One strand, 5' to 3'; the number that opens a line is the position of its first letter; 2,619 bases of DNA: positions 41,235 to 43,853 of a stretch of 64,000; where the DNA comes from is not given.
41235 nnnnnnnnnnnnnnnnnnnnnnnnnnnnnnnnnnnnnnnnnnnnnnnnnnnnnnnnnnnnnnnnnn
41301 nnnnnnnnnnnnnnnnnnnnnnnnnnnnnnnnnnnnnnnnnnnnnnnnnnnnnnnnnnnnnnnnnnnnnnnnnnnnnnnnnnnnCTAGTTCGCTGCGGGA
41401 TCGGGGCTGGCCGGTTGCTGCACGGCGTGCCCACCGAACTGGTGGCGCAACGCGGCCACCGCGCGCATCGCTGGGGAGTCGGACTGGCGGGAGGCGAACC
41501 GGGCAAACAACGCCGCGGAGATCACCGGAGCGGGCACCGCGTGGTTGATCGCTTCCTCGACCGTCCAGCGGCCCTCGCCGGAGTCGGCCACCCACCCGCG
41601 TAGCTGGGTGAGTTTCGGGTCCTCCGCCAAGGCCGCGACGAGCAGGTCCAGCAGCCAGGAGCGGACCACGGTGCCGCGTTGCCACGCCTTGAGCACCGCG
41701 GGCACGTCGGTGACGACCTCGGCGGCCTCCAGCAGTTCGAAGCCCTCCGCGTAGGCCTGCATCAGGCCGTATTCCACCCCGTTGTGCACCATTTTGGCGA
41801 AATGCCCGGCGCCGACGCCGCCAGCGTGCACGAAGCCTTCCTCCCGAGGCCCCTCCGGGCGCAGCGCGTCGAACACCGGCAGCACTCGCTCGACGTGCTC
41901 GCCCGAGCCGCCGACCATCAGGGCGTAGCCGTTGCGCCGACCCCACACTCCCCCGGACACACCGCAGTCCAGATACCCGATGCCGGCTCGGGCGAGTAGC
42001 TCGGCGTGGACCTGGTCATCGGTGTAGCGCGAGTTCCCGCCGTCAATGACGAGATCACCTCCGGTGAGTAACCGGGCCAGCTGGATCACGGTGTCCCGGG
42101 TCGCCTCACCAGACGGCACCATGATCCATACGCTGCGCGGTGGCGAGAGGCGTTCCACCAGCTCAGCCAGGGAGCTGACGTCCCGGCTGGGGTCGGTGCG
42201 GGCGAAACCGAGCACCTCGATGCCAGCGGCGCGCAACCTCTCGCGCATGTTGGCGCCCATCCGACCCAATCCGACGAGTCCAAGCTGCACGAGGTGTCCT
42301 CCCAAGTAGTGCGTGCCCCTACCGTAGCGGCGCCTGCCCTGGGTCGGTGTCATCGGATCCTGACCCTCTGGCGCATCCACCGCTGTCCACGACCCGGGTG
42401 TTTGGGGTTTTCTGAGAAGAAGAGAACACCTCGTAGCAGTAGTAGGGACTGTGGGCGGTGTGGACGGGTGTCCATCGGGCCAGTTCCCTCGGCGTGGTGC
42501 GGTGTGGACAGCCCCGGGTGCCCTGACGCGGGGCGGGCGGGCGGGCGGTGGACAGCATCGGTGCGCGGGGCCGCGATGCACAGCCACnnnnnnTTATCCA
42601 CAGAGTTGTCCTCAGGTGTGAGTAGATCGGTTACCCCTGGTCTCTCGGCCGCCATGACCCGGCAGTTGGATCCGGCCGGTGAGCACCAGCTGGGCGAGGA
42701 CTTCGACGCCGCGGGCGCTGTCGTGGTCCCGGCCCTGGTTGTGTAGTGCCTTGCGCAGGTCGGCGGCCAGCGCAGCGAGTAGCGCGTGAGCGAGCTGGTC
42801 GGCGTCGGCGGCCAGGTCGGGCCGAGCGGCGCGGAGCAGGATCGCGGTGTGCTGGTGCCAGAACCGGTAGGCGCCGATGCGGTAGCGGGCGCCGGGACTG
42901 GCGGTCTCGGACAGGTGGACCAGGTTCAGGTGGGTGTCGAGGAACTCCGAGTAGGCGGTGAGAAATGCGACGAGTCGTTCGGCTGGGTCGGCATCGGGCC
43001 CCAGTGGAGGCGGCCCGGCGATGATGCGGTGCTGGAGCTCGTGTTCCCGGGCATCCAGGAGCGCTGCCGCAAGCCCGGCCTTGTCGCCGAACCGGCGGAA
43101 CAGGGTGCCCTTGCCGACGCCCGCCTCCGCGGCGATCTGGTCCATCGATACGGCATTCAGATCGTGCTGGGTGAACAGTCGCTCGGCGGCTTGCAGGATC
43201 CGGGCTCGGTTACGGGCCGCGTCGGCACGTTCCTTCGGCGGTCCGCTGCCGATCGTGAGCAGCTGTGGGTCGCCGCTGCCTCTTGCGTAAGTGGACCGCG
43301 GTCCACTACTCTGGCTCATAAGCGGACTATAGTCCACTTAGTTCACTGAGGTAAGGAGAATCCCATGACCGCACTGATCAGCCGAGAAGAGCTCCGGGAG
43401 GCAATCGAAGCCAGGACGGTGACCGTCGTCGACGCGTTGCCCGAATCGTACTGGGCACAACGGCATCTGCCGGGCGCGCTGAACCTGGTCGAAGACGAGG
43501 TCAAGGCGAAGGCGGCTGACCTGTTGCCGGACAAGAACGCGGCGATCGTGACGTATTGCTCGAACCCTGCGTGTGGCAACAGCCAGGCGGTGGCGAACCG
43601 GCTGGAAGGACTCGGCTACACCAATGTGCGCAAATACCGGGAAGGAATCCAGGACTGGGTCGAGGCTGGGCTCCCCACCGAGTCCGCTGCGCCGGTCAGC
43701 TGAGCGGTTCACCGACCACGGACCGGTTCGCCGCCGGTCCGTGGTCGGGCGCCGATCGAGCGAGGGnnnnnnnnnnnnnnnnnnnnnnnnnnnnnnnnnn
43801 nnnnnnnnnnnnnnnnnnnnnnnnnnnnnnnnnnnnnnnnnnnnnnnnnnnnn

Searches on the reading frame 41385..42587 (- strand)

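Call 40: search_protein_families(library=pfam, proteins=[window:41385-42587:-], max_evalue=0.01)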
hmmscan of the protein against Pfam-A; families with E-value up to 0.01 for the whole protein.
window:41385-42587:- (400 aa): 3 families
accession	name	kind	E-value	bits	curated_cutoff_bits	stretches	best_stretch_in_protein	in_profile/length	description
PF03446.21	NAD_binding_2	-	3.1e-30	105.8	21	1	102-242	2-152/161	NAD binding domain of 6-phosphogluconate dehydrogenase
PF00393.24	6PGD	-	2.1e-21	77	27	1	261-371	1-118/290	6-phosphogluconate dehydrogenase, C-terminal domain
PF02826.25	2-Hacid_dh_C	-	2.2e-05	24.4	25.1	1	101-167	38-109/178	D-isomer specific 2-hydroxyacid dehydrogenase, NAD binding domain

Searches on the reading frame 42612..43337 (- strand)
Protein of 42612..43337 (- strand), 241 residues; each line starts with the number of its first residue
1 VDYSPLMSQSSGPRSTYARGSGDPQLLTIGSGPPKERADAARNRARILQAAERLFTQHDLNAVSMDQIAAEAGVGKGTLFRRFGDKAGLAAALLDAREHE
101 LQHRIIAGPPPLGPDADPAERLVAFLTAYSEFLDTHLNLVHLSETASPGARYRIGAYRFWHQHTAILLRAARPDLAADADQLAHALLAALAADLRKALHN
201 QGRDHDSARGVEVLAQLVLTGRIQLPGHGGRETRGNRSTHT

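Call 40: search_protein_families(library=pfam, proteins=[window:42612-43337:-], max_evalue=0.01)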
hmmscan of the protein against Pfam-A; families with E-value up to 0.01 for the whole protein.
window:42612-43337:- (241 aa): 1 family
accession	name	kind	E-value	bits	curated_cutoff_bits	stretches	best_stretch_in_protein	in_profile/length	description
PF00440.29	TetR_N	-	1.5e-16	60.3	24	1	47-93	1-47/47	Bacterial regulatory proteins, tetR family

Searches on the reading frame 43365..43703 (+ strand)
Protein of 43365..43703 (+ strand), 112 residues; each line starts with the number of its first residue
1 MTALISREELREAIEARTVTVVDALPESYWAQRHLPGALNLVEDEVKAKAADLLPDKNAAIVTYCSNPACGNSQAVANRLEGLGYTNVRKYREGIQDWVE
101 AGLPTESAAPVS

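Call 40: search_protein_families(library=pfam, proteins=[window:43365-43703:+], max_evalue=0.01)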
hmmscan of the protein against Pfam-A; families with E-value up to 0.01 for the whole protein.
window:43365-43703:+ (112 aa): 1 family
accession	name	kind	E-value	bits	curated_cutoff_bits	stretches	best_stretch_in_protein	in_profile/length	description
PF00581.25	Rhodanese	-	2.4e-15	57.2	22.2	1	7-100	2-101/102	Rhodanese-like domain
